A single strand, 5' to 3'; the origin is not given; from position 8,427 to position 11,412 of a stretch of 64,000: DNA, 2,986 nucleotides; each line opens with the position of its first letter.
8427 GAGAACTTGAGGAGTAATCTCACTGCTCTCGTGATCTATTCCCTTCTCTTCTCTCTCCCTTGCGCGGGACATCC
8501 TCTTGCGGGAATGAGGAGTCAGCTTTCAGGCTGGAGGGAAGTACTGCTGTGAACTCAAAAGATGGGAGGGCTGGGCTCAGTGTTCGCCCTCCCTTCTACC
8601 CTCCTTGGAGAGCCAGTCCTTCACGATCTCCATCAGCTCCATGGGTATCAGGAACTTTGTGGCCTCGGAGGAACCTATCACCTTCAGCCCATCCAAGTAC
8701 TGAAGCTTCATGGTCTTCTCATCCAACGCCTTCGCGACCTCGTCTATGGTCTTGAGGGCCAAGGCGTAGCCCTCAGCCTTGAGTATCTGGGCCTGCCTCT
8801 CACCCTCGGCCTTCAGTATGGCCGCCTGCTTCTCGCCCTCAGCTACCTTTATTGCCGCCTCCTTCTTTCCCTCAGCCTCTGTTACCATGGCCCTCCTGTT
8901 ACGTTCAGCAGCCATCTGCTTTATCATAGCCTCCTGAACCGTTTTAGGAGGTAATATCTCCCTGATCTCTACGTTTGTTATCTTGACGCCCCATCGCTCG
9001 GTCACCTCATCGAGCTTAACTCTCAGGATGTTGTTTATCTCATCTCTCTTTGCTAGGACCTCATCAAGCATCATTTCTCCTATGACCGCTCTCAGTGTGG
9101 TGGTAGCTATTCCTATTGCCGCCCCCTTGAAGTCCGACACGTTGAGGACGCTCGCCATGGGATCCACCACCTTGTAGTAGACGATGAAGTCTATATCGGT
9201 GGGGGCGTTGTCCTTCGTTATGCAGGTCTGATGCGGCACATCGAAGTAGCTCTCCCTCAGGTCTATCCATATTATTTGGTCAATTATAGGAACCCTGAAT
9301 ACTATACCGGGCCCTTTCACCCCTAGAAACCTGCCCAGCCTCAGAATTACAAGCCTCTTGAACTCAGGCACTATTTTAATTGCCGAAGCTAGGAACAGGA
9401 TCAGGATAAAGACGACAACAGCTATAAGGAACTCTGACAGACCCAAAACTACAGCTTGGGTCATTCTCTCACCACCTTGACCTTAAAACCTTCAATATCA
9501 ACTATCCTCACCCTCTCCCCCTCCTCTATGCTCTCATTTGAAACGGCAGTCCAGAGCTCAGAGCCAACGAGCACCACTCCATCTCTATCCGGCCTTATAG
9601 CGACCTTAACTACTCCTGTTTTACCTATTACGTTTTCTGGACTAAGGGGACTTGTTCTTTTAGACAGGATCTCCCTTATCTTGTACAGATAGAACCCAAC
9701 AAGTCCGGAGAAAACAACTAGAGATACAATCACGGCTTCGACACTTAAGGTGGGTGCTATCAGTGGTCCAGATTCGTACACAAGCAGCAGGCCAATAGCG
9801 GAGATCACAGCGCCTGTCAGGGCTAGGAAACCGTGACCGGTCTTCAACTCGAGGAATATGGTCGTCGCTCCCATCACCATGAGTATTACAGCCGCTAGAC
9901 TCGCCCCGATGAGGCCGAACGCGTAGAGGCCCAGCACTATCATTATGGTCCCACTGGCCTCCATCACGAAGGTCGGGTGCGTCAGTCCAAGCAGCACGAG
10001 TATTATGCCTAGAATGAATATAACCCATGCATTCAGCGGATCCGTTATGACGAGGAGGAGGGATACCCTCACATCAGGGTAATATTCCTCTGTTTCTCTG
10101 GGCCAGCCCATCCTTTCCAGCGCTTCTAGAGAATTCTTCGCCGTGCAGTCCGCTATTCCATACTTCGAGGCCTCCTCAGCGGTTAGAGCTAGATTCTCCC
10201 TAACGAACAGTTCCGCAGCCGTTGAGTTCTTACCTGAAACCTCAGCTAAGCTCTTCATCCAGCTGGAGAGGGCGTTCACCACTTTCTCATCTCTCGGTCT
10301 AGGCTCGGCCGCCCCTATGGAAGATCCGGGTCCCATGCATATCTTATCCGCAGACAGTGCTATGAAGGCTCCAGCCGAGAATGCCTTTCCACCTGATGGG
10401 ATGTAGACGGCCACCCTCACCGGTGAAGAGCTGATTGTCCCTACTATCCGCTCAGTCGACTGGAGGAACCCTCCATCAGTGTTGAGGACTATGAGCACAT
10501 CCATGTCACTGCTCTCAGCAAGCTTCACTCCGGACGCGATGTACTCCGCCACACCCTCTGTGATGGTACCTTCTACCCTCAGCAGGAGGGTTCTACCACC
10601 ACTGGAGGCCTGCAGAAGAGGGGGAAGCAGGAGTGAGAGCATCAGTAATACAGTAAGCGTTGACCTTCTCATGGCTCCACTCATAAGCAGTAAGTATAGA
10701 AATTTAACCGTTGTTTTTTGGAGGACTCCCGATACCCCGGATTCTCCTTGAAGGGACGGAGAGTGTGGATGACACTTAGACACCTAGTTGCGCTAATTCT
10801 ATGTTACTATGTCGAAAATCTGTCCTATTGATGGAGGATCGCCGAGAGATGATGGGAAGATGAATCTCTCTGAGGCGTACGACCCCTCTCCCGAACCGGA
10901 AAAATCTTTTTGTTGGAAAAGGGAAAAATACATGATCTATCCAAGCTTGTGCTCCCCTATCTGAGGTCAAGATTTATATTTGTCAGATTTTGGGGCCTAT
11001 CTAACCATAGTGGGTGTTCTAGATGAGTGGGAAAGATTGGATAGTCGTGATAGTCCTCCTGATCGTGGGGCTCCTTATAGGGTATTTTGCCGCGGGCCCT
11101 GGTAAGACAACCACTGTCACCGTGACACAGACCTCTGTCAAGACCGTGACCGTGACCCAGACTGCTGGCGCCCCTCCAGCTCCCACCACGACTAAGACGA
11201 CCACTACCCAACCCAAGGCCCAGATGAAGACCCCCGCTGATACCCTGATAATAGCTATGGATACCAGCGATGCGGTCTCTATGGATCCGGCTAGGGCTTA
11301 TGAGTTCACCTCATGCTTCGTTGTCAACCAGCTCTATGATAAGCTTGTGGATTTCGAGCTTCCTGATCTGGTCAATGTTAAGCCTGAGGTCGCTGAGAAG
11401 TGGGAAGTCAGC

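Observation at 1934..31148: N-terminal anchor and Thr linker of binding proteins conserved at protein level: candidate sorting or glycosylation signal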

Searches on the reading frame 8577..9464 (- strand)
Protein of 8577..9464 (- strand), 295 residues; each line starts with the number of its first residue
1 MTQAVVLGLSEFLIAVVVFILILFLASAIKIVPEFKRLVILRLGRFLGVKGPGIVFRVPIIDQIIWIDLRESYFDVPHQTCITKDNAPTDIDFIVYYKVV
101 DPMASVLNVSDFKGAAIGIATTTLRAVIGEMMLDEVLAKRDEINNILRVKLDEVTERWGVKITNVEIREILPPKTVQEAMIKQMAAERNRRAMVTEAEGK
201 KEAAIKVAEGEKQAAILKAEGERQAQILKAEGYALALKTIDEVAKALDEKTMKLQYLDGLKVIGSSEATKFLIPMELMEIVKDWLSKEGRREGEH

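Call 59: search_protein_families(library=pfam, proteins=[window:8577-9464:-], max_evalue=0.00001)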
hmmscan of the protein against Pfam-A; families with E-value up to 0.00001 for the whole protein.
window:8577-9464:- (295 aa): 1 family
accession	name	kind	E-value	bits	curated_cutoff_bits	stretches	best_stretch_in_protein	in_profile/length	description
PF01145.31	Band_7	-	1.7e-37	129.6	23.6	1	31-200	2-175/176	SPFH domain / Band 7 family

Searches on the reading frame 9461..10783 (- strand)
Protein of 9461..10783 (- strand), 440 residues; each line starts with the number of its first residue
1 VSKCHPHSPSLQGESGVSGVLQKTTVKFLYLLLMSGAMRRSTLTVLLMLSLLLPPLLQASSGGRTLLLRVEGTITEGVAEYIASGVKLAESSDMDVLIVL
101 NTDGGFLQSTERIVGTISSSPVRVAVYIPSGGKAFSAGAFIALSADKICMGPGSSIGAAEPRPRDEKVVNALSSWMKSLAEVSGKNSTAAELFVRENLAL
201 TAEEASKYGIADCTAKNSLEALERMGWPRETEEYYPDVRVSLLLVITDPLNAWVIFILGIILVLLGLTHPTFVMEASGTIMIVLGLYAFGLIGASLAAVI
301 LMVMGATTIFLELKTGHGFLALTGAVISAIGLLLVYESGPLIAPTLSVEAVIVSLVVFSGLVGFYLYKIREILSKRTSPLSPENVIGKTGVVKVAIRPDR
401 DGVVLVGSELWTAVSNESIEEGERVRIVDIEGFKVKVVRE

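Call 59: search_protein_families(library=pfam, proteins=[window:9461-10783:-], max_evalue=0.00001)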
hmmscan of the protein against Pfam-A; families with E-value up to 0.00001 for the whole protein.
window:9461-10783:- (440 aa): 4 families
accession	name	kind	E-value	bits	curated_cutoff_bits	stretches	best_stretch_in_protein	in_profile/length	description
PF25145.1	NfeD1b_N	-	2.4e-21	76.7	40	1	68-218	5-159/189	NfeD1b, N-terminal domain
PF01957.25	NfeD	-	6.6e-13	49.1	29.1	1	383-438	2-56/57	NfeD-like C-terminal, partner-binding domain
PF00574.28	CLP_protease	-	1.3e-06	28.9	20.2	0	71-212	22-176/182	Clp protease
PF01972.22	SDH_protease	-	3.3e-06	26.8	31.3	1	91-162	89-158/286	ClpP-like SDH-type serine proteinase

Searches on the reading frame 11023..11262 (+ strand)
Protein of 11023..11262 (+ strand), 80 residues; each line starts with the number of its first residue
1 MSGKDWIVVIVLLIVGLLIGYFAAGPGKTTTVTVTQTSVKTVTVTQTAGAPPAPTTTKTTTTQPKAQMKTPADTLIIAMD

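Call 35: search_protein_families(library=ncbifam, proteins=[window:11023-11262:+], max_evalue=1)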
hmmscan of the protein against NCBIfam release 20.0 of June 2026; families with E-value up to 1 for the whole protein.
window:11023-11262:+ (80 aa): 6 families
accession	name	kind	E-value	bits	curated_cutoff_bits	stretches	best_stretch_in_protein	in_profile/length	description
TIGR03593.1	yidC_nterm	equivalog_domain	0.0032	17.1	58.25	1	7-72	6-72/363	membrane protein insertase YidC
NF002354.0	PRK01318.2-1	equivalog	0.011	14.2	1094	1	12-67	19-69/548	membrane protein insertase YidC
TIGR03931.1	T7SS_Rv3446c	hypoth_equivalog_domain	0.019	15.3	47.6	1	8-73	8-74/194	type VII secretion-associated protein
NF040686.1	TcpD_dom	domain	0.031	14.2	24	1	3-28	24-49/63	TcpD family membrane protein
NF038218.1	IcmG_DotF_IVB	equivalog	0.042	13.5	200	1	7-68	51-113/266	type IVB secretion system protein IcmG/DotF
NF047952.2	ATportTamB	equivalog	0.064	11.1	825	1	6-78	5-78/1240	autotransporter assembly complex protein TamB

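Call 36: search_protein_families(library=pfam, proteins=[window:11023-11262:+], max_evalue=10)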
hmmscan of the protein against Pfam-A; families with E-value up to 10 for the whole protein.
window:11023-11262:+ (80 aa): 4 families
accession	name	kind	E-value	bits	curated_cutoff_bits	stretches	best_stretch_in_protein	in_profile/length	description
PF11772.13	EpuA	-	0.023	14.8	27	1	7-31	6-30/46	DNA-directed RNA polymerase subunit beta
PF06480.20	FtsH_ext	-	0.083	13.5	25.5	1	6-65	2-68/103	FtsH Extracellular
PF23494.1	bPH_10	-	0.11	12.4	27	1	5-41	55-93/151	YqeB-like bacterial PH domain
PF07117.17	DUF1373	-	0.18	13.4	28.9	1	11-69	3-50/145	Protein of unknown function (DUF1373)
